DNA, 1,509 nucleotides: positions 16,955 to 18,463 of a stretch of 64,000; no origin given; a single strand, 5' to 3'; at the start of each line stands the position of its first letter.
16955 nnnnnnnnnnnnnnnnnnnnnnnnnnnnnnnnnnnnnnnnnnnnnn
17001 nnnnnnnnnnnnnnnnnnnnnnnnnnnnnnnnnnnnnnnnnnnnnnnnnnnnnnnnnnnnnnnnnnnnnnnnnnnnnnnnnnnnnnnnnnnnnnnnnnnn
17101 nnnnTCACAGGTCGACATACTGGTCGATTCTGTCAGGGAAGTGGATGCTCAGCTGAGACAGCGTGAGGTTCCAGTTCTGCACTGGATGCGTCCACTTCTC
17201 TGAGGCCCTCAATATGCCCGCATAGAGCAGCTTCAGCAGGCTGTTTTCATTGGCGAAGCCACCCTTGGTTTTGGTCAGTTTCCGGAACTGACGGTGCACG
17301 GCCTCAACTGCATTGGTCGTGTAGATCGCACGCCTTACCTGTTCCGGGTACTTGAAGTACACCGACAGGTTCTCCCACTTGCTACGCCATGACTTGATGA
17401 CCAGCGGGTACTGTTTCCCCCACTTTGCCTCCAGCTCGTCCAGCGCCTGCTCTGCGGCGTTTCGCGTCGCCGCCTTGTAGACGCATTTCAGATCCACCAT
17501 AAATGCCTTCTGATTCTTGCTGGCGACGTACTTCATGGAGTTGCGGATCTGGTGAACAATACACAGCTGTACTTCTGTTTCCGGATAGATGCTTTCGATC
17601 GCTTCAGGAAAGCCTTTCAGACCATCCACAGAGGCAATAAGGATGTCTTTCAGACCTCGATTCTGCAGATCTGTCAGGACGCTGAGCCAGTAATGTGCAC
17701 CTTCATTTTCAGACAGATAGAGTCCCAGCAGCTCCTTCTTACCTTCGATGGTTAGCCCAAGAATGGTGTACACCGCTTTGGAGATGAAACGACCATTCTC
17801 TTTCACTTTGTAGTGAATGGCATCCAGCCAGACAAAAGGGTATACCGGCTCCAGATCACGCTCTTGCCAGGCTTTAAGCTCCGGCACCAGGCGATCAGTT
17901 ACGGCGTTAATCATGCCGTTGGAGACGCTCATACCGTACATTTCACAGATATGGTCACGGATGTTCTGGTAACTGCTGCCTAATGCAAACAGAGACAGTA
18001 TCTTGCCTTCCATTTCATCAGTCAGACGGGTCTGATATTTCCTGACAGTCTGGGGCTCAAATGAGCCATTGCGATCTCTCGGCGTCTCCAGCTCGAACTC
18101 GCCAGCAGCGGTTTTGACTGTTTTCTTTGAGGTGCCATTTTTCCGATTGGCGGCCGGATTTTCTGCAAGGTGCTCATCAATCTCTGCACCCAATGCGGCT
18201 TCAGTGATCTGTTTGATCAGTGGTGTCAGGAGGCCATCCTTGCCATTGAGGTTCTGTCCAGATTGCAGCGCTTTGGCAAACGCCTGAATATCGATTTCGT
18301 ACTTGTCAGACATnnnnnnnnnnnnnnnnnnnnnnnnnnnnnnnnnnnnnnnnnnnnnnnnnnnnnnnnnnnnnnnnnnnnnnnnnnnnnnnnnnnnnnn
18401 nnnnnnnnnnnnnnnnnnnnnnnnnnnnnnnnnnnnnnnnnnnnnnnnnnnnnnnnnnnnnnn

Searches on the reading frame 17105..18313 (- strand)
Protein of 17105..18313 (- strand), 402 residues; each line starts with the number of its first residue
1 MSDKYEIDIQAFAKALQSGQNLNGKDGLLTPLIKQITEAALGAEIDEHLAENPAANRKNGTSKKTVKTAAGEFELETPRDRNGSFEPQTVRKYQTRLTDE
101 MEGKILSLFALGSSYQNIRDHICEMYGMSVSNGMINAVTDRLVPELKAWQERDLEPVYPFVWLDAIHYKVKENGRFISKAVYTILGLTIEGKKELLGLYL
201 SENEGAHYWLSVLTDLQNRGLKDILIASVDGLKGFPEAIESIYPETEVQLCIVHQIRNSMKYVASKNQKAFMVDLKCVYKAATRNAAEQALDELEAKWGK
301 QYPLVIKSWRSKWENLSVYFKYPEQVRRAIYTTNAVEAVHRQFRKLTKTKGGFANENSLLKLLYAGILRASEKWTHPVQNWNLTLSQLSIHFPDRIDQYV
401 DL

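Call 61: search_protein_families(library=pfam, proteins=[window:17105-18313:-], max_evalue=0.001)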
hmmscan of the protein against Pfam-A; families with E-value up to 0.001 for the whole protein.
window:17105-18313:- (402 aa): 2 families
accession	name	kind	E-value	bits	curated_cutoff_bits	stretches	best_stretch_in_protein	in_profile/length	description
PF00872.24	Transposase_mut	-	1.5e-100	337.2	21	1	14-375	11-377/379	Transposase, Mutator family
PF10551.15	MULE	-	0.00031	21.5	27.6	1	180-257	16-98/99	MULE transposase domain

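Call 96: find_homologous_proteins(query=window:17105-18313:-, max_evalue=1e-50)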
Query window:17105-18313:- (402 aa): 7997 proteins with E <= 1e-50 among 8000 candidates; the best 120 are listed.
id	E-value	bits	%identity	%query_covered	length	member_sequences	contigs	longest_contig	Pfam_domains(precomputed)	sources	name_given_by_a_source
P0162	1.1e-248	842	89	100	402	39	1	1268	PF00872.25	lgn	-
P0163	1.5e-244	829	89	100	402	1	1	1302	PF00872.25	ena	-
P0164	2.2e-239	812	87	100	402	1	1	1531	PF00872.25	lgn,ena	-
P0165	2.5e-236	802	86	100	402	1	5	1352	PF00872.25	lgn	-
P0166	3.6e-234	795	87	98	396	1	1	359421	PF00872.25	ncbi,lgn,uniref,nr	ncbi:IS256 family transposase [Marinobacterium jannaschii]|uniref:IS256 family transposase n=1 Tax=M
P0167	5.1e-234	794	86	100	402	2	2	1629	PF00872.25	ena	-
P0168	1.0e-233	793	85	100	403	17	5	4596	PF00872.25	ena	-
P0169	7.3e-233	790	84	100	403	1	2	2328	PF00872.25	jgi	jgi:putative transposase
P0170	5.8e-232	787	83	100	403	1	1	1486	PF00872.25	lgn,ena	-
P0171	1.9e-231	786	83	100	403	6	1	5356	PF00872.25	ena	-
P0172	7.1e-231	784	83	100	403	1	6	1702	PF00872.25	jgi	jgi:putative transposase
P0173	1.1e-229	780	84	100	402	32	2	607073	PF00872.25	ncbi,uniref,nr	ncbi:transposase [Salinivibrio sp. SS3]|uniref:IS256 family transposase n=1 Tax=Salinivibrio TaxID=5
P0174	3.2e-229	778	83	100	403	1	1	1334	PF00872.25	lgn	-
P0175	8.8e-229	777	83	100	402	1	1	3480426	PF00872.25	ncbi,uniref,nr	ncbi:IS256 family transposase [Vibrio rhizosphaerae]|uniref:Mutator family transposase n=6 Tax=Vibri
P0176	8.9e-229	777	84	100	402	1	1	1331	PF00872.25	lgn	-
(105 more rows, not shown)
